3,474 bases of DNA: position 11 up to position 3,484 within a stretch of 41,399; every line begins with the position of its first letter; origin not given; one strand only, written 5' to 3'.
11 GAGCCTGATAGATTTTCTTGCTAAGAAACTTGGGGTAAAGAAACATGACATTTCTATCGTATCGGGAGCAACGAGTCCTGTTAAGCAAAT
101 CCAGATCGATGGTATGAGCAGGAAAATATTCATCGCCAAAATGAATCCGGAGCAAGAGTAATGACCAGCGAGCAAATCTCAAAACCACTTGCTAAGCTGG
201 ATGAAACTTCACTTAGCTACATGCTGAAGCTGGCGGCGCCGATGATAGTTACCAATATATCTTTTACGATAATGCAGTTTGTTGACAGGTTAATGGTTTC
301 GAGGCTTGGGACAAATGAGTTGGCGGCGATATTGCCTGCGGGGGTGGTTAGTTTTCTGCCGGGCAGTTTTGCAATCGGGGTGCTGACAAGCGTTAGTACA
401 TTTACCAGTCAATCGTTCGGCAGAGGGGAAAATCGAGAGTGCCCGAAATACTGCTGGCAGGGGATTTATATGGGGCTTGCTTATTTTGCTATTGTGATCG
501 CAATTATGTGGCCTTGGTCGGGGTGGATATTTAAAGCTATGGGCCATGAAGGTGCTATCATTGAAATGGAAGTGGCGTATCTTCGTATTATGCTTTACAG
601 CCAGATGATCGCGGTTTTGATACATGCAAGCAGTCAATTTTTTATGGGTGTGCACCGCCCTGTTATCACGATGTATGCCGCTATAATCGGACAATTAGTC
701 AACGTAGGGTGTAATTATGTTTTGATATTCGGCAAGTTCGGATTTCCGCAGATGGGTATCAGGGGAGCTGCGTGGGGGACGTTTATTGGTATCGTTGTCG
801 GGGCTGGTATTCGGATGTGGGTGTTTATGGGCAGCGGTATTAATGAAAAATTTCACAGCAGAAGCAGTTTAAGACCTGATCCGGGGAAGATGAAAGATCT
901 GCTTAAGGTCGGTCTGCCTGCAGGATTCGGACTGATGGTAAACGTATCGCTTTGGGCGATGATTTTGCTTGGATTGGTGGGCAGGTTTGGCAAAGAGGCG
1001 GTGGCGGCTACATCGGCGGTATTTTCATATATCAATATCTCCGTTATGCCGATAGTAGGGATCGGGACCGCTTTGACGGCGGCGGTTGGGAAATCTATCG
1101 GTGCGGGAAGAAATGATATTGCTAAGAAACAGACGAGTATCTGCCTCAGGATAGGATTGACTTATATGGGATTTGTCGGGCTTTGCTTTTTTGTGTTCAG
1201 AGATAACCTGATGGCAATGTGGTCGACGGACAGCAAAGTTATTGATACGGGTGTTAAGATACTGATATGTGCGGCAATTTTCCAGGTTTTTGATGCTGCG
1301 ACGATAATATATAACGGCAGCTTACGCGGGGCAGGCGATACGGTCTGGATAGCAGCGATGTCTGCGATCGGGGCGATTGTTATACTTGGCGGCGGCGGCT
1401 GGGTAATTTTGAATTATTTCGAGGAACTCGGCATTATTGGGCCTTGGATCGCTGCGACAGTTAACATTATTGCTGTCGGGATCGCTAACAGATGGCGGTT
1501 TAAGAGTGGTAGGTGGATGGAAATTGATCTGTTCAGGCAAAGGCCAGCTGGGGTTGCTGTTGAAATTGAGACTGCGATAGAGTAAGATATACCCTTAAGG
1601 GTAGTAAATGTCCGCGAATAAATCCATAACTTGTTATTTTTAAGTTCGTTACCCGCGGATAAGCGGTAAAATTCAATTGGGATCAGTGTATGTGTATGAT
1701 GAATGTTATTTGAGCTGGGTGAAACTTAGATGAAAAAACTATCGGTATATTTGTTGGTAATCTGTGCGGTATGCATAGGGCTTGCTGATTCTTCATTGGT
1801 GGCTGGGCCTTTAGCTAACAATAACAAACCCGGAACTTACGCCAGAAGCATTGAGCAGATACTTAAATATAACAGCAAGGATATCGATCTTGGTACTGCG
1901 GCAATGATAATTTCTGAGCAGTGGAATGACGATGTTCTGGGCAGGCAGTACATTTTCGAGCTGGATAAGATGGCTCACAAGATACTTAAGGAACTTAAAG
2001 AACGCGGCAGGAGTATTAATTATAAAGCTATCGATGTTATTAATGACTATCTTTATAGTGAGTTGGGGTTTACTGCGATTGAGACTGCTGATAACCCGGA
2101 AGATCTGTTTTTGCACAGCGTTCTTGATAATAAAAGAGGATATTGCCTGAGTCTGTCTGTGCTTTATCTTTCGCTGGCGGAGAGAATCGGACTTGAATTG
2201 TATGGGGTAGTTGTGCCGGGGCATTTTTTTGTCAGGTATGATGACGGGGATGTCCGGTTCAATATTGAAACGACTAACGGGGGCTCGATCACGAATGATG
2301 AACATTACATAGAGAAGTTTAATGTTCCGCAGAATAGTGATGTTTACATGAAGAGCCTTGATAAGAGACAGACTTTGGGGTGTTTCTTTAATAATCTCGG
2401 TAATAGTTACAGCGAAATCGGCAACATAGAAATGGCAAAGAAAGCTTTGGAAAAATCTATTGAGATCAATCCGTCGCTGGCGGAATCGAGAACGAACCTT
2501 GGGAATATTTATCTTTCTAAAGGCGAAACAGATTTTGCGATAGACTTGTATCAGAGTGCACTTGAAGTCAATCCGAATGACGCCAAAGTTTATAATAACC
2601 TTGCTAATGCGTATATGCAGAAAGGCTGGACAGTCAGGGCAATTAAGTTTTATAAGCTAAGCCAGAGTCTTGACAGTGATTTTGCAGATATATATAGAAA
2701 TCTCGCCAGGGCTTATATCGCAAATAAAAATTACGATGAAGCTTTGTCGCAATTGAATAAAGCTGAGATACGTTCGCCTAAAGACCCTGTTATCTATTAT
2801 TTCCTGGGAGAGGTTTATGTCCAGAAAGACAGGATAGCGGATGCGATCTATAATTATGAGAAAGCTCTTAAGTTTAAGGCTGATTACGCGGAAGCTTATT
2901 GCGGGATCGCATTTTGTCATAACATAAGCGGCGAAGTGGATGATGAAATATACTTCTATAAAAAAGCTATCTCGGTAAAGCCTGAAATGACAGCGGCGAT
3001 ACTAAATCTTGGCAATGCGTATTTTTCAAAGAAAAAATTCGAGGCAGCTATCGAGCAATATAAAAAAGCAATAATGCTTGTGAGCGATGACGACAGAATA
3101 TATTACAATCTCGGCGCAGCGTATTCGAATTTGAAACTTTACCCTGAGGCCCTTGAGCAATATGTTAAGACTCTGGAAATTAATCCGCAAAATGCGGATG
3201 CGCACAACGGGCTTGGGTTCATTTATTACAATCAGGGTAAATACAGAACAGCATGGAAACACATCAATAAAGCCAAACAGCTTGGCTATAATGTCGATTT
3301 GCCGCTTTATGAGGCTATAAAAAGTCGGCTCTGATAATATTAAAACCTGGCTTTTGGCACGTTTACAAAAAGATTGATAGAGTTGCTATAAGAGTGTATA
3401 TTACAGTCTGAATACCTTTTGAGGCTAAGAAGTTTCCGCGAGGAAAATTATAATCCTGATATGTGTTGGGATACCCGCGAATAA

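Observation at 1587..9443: Unrecognised modular intergenic repeat family: 7 copies, all + strand, filling almost every + strand intercistronic gap in the first 9.5 kb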

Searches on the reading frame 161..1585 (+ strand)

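Call 14: search_protein_families(library=pfam, proteins=[window:161-1585:+])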
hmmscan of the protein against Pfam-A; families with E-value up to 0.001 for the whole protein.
window:161-1585:+ (474 aa): 1 family
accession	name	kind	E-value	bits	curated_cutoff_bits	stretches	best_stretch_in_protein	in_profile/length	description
PF01554.23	MatE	-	2.4e-54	183.8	24.9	2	27-187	1-161/161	MatE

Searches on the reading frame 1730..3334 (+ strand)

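Call 14: search_protein_families(library=pfam, proteins=[window:1730-3334:+])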
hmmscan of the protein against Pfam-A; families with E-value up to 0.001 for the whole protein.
window:1730-3334:+ (534 aa): 30 families (the best 25 are shown)
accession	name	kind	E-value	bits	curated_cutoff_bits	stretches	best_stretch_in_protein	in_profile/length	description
PF00515.34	TPR_1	-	6.7e-55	181.2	27.8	4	251-284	1-34/34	Tetratricopeptide repeat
PF13414.12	TPR_11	-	1.7e-53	178.4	26.8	6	428-467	1-40/42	TPR repeat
PF07719.23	TPR_2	-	1.1e-44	147.3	27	5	457-488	3-34/34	Tetratricopeptide repeat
PF13431.12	TPR_17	-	1.2e-39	131.7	24.4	3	273-305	1-33/34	Tetratricopeptide repeat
PF13181.12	TPR_8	-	4.6e-39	129.7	25.7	2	221-249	5-33/34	Tetratricopeptide repeat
PF13424.12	TPR_12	-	5.7e-31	107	30.1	6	219-280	5-74/77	Tetratricopeptide repeat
PF14559.12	TPR_19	-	2.2e-30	105.2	25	3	303-356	9-62/68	Tetratricopeptide repeat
PF13432.12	TPR_16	-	2.1e-27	95.6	32.7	3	324-384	2-62/65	Tetratricopeptide repeat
PF13369.12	Transglut_core2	-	5.4e-25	88.1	23.5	1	74-194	3-123/155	Transglutaminase-like superfamily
PF13428.12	TPR_14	-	7.7e-24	82.2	23.5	1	320-361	2-43/44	Tetratricopeptide repeat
PF13374.12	TPR_10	-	3.1e-21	75.1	27.5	0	457-484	4-31/42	Tetratricopeptide repeat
PF13176.12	TPR_7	-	1.2e-18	66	27.9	1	255-284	3-32/36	Tetratricopeptide repeat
PF23914.1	TPR_CcmH_CycH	-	6.2e-17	62.3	42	2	223-312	56-148/158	Cytochrome c-type biogenesis protein H TPR domain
PF12895.13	ANAPC3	-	5.4e-13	49.5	27.2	2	403-478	5-79/82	Anaphase-promoting complex, cyclosome, subunit 3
PF13371.12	TPR_9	-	2.1e-09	37.7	35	0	427-492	1-66/73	Tetratricopeptide repeat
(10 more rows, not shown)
